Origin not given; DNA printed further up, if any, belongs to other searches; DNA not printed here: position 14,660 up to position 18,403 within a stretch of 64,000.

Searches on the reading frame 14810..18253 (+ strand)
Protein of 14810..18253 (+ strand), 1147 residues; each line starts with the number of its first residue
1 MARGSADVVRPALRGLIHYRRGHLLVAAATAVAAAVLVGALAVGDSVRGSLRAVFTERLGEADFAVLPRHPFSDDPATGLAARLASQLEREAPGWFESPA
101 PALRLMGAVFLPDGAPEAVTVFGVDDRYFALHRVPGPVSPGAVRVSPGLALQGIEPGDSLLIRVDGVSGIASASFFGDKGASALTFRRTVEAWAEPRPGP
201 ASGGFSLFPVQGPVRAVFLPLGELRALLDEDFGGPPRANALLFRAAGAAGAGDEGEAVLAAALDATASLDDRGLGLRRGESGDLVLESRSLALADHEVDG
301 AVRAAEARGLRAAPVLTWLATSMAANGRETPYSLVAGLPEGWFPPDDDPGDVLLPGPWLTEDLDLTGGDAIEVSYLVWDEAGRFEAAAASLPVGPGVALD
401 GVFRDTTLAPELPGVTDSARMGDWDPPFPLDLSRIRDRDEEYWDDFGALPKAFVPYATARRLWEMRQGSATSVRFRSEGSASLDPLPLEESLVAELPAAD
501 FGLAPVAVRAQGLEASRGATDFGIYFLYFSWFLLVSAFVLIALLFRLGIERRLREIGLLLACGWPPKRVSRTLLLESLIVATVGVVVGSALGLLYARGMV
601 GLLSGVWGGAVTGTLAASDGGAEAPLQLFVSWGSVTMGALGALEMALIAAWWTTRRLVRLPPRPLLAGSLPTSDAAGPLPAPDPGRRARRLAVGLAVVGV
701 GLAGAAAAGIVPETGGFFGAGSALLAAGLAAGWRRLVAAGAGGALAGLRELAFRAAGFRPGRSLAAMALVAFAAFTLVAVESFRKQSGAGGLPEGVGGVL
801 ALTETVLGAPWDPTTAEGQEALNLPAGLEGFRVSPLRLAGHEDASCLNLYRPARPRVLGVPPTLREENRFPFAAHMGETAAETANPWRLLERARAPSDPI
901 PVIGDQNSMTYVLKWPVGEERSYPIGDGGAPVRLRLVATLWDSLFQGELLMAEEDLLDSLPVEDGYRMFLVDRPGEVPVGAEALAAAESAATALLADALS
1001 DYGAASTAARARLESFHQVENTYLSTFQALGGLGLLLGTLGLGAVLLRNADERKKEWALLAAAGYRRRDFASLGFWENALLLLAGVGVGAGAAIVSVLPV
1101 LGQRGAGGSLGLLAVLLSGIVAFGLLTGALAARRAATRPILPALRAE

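Call 91: search_protein_families(library=pfam, proteins=[window:14810-18253:+], max_evalue=0.00001)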
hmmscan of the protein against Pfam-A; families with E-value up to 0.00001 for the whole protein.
window:14810-18253:+ (1147 aa): 1 family
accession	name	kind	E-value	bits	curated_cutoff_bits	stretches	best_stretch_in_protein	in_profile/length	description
PF02687.27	FtsX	-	3.2e-19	69.6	25.5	2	529-662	3-120/120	FtsX-like permease C-terminal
